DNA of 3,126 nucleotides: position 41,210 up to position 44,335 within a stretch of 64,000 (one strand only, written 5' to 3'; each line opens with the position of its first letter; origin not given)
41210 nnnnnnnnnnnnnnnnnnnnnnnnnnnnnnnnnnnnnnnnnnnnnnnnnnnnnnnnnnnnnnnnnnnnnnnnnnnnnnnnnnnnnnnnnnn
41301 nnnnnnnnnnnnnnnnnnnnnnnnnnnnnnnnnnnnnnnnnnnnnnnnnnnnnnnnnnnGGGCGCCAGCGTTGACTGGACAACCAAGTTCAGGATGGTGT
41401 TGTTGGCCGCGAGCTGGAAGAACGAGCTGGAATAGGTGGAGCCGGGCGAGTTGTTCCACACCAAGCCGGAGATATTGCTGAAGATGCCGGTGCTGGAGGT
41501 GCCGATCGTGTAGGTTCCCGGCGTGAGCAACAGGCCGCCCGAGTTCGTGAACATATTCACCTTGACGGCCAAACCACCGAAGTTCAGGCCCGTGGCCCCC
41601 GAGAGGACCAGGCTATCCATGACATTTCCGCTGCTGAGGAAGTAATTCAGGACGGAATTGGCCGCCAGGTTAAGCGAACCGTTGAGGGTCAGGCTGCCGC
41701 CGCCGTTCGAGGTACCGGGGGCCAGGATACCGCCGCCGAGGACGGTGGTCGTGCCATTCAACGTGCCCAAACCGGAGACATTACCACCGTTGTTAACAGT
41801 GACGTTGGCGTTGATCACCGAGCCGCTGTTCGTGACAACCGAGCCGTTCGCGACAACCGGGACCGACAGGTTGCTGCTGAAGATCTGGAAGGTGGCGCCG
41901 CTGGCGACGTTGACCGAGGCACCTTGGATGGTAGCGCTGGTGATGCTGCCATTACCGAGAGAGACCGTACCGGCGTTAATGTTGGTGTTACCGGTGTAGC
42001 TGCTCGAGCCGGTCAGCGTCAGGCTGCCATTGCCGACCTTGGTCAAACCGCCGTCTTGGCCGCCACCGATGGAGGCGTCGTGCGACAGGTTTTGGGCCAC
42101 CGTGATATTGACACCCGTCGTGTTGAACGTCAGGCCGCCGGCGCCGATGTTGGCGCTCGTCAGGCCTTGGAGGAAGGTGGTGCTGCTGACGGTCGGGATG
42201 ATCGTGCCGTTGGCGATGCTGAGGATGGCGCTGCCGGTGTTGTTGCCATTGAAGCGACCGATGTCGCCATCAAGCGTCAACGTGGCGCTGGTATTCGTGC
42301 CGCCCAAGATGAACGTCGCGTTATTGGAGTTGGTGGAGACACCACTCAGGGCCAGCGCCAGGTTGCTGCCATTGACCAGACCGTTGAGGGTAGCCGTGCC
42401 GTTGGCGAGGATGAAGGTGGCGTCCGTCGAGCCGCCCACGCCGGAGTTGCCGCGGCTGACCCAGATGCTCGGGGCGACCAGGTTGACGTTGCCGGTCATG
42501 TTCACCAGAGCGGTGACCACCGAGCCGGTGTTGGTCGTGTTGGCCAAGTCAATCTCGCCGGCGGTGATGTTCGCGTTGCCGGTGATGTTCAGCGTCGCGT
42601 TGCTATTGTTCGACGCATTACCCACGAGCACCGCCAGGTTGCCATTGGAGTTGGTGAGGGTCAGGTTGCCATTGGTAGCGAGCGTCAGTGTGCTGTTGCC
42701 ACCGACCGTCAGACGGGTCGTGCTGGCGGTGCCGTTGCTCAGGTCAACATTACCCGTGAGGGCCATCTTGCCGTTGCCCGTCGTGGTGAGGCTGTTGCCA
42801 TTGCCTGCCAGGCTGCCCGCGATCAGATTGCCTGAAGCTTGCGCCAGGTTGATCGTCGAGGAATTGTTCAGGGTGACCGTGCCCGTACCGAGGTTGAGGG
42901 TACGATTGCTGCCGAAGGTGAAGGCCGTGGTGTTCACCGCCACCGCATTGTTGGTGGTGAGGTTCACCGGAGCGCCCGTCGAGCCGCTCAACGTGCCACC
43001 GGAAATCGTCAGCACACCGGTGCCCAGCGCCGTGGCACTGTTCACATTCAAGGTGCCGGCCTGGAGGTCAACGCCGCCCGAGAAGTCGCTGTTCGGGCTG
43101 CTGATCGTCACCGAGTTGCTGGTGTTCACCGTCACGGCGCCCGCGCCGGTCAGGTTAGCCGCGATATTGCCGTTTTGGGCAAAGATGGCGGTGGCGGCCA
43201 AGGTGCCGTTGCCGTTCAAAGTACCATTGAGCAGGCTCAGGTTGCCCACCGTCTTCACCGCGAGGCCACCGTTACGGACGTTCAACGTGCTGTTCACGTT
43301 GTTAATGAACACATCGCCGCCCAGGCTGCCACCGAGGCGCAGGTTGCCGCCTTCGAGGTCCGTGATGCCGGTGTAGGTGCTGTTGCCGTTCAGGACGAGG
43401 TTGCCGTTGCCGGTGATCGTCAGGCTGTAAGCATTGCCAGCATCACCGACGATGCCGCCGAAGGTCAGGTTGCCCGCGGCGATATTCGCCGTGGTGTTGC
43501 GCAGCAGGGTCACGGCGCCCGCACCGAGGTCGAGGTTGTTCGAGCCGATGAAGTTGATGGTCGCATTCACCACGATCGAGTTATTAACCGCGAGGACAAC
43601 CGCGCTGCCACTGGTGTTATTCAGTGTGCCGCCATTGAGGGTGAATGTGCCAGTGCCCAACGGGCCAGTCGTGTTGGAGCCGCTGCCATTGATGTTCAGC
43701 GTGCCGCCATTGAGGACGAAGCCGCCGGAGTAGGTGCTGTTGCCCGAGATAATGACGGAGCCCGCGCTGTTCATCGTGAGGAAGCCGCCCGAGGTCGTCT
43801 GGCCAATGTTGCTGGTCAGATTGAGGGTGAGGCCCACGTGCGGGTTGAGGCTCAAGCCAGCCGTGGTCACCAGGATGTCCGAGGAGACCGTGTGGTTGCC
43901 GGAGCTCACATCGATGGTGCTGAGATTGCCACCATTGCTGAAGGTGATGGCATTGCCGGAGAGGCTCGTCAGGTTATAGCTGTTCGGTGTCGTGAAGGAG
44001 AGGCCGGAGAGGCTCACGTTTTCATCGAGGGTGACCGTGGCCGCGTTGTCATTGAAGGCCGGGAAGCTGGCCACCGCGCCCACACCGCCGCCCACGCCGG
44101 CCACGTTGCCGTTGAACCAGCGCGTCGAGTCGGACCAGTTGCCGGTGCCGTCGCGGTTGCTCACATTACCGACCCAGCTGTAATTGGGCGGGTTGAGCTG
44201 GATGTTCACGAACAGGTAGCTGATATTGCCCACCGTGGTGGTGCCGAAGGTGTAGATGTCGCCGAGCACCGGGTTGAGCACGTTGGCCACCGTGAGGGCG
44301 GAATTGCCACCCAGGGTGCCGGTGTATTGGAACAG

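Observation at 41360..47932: The giant ORF looks like several complete PEP-CTERM repeat proteins fused head to tail: three internal junctions of a C-terminal-type domain running into an N-terminal-type domain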

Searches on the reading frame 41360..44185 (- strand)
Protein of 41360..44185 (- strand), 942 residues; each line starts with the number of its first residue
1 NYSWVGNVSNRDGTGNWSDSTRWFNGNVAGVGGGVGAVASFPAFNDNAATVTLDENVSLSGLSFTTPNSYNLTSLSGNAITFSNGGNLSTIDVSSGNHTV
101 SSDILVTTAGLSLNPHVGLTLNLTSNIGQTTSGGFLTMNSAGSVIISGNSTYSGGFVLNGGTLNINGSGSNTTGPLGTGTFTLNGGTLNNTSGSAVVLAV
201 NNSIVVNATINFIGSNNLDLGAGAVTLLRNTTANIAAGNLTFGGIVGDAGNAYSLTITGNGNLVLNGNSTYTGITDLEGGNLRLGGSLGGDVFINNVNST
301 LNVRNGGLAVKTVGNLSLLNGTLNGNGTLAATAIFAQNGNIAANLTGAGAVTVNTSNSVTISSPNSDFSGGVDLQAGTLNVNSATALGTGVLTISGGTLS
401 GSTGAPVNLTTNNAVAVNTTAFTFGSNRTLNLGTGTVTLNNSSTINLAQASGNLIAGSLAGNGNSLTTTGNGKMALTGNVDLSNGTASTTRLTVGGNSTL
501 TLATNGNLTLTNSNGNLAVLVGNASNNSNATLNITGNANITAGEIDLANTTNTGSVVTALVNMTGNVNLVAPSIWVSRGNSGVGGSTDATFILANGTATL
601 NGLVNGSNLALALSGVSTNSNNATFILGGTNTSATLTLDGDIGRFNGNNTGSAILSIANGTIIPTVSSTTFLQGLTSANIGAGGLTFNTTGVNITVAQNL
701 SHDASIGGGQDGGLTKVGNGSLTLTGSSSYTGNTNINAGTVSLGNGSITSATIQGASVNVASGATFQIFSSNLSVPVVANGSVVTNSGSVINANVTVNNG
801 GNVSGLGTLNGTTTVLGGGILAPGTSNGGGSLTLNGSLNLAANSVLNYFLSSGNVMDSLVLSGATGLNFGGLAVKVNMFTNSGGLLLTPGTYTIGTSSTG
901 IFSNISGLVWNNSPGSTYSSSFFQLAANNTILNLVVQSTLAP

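Call 13: search_protein_families(library=ncbifam, proteins=[window:41360-44185:-], max_evalue=0.1)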
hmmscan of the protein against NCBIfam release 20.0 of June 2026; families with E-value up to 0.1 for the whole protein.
window:41360-44185:- (942 aa): 2 families
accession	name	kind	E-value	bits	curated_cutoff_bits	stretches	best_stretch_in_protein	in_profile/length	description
TIGR02601.1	autotrns_rpt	repeat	1.7e-14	53.2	19.85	4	713-744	1-32/32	beta strand repeat protein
NF051851.1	AtpSerPepEprS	equivalog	0.0036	15.4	1700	2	254-298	451-495/988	autotransporter serine peptidase EprS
